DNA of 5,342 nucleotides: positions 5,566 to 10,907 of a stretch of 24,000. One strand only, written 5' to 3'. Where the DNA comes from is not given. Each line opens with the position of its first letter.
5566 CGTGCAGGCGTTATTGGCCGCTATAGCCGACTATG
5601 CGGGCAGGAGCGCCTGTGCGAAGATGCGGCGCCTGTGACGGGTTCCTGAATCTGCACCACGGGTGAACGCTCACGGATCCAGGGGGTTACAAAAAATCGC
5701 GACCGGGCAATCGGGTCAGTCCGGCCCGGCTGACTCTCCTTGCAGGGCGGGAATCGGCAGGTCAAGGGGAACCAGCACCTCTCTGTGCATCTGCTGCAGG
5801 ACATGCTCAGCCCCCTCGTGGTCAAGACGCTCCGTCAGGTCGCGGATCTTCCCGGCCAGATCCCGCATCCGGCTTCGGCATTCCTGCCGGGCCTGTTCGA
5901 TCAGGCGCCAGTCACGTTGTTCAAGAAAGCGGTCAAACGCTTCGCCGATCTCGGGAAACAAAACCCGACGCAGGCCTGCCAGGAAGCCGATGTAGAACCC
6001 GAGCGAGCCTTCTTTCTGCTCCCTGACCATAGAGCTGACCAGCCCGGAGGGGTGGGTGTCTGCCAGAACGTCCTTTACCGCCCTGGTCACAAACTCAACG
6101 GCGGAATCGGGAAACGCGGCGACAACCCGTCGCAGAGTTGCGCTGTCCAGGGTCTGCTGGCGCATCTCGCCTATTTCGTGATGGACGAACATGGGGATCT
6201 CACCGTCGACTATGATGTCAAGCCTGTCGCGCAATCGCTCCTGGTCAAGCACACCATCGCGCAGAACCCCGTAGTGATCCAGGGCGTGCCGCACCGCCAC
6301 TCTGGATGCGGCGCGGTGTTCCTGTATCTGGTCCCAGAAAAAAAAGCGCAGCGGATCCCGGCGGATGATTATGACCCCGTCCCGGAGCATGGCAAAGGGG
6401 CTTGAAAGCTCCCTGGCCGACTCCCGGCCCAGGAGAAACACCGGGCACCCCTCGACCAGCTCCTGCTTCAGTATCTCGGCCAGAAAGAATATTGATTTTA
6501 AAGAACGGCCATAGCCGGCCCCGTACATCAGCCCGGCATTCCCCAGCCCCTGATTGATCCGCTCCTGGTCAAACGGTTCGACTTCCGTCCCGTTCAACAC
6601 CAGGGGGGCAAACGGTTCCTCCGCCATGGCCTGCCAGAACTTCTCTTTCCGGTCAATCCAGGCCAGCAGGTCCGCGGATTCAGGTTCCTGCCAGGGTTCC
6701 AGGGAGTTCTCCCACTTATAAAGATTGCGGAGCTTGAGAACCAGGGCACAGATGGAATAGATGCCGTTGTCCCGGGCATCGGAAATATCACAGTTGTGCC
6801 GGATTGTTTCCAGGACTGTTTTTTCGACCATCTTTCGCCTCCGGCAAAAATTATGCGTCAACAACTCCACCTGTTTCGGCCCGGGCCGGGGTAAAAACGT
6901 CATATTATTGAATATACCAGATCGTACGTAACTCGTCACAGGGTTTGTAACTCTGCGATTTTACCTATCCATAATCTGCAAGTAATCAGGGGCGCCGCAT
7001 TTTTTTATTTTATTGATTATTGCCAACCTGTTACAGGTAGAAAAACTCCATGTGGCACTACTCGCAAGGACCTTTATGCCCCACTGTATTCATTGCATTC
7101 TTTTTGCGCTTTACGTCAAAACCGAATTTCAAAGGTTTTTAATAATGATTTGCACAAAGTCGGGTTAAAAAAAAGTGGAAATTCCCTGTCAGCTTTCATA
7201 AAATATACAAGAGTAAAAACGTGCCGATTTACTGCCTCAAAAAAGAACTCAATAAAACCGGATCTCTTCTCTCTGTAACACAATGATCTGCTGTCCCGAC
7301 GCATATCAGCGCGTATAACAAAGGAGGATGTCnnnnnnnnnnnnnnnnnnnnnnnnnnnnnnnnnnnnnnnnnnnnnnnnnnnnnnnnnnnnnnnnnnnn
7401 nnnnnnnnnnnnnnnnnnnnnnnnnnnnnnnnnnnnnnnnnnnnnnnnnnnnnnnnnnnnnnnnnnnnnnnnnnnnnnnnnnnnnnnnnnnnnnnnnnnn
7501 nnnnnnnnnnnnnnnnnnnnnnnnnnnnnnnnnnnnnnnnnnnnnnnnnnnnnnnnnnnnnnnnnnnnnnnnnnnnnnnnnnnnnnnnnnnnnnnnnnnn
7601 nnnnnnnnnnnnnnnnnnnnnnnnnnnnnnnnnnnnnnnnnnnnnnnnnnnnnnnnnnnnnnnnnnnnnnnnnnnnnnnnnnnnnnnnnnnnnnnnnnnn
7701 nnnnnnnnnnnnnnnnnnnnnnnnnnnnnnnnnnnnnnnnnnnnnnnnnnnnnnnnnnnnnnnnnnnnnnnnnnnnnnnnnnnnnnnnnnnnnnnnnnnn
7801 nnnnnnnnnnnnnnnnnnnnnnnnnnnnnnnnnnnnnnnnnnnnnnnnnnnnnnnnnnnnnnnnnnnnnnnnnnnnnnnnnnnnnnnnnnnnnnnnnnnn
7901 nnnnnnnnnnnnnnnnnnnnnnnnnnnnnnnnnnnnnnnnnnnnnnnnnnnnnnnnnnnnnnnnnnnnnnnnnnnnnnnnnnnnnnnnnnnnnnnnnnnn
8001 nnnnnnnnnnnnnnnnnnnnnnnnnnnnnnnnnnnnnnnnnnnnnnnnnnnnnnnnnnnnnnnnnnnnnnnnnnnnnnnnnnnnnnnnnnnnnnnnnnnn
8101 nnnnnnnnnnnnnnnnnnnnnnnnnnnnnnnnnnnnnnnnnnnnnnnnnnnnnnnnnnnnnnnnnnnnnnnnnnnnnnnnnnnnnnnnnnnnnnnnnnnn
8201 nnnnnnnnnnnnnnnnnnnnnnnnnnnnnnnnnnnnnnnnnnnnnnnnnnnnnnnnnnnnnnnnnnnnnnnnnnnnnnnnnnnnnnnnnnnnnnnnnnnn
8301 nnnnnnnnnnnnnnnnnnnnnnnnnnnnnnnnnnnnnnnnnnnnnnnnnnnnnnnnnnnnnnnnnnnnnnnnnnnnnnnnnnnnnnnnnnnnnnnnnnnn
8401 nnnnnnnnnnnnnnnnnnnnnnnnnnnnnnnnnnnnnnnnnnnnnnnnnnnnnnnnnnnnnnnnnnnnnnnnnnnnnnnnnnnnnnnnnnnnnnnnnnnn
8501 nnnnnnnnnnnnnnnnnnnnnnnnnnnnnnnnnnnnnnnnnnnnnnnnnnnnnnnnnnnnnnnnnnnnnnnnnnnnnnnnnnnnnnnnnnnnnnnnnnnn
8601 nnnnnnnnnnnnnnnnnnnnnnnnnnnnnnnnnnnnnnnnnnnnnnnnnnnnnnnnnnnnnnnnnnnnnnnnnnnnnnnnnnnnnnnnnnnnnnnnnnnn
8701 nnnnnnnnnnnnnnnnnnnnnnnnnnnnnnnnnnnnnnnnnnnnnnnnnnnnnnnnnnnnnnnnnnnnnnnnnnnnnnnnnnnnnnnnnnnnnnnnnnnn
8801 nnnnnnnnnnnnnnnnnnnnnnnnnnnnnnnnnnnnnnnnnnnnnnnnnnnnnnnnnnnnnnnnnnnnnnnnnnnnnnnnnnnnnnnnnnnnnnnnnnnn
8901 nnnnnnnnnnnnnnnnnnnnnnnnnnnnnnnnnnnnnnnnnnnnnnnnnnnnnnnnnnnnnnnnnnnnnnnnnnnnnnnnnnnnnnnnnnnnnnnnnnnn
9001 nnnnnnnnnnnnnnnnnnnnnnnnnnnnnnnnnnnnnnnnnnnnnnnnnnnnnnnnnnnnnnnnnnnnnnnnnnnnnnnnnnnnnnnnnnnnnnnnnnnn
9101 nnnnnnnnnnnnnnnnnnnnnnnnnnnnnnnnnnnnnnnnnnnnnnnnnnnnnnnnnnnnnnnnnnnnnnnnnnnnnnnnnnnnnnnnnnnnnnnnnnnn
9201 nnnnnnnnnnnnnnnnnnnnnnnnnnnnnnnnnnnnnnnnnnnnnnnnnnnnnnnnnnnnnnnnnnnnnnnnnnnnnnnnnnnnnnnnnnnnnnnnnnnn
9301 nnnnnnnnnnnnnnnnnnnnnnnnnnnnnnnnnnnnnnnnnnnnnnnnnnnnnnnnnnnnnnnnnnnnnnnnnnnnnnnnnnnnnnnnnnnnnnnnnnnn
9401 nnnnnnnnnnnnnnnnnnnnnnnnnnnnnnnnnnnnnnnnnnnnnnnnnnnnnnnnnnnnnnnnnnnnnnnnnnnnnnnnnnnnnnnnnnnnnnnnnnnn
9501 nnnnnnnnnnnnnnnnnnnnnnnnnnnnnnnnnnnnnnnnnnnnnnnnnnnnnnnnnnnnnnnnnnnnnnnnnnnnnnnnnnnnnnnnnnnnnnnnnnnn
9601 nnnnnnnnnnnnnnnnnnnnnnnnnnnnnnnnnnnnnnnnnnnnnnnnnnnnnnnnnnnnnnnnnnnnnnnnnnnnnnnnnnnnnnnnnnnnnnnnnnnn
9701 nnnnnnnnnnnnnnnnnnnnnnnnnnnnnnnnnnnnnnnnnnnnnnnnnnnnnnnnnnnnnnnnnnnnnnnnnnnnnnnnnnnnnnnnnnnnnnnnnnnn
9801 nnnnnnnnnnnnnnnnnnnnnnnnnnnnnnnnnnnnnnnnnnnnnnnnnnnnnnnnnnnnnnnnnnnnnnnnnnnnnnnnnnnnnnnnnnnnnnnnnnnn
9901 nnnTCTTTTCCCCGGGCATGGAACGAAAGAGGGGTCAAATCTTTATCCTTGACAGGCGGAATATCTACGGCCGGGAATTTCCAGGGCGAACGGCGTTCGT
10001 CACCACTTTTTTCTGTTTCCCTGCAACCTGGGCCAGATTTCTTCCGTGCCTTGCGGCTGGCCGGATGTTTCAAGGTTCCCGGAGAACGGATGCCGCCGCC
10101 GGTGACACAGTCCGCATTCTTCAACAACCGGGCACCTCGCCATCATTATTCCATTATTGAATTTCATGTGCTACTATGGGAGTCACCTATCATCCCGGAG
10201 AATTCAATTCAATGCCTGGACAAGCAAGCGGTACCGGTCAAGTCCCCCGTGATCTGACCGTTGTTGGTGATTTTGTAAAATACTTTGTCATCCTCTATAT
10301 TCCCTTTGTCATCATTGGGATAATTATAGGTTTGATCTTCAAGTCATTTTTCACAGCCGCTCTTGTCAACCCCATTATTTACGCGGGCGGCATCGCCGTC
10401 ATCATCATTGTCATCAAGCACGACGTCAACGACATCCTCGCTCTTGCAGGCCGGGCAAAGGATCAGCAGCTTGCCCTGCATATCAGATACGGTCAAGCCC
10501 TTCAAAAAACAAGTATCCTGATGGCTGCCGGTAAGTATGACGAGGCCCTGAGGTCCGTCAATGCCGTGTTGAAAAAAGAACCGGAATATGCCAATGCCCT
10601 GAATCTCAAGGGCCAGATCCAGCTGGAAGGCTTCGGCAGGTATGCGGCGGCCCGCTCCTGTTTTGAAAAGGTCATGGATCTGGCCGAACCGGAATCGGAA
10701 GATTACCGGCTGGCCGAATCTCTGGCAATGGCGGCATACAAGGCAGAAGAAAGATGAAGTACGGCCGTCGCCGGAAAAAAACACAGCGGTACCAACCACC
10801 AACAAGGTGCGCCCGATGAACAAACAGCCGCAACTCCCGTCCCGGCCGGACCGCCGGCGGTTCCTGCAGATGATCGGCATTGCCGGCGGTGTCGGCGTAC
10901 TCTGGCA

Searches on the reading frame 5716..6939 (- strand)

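Call 27: search_protein_families(library=pfam, proteins=[window:5716-6939:-], max_evalue=0.00001)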
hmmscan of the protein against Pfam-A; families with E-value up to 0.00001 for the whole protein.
window:5716-6939:- (407 aa): 2 families
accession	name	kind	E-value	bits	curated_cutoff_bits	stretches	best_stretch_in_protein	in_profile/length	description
PF21739.2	DUF6866_N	-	4.2e-55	186.1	27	1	42-193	2-153/153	Family of unknown function (DUF6866) N-terminal domain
PF21740.2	DUF6866_C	-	8e-48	163.1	27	1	198-385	1-180/182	Family of unknown function (DUF6866) C-terminal domain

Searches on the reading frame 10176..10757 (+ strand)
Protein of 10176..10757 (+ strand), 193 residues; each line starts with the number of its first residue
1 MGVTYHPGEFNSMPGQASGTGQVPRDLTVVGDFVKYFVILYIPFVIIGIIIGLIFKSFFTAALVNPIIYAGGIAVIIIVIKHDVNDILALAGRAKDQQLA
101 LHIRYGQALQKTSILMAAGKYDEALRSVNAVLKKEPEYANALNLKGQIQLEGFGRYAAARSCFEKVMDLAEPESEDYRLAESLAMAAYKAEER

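Call 27: search_protein_families(library=pfam, proteins=[window:10176-10757:+], max_evalue=0.00001)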
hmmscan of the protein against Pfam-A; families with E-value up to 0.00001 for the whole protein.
window:10176-10757:+ (193 aa): 3 families
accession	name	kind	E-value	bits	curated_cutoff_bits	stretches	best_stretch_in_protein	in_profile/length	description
PF13432.12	TPR_16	-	3.6e-08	34.1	32.7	1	115-163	7-54/65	Tetratricopeptide repeat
PF13424.12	TPR_12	-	1.2e-06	29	30.1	0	121-171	26-76/77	Tetratricopeptide repeat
PF14559.12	TPR_19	-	3e-06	27.9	25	1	115-177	1-61/68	Tetratricopeptide repeat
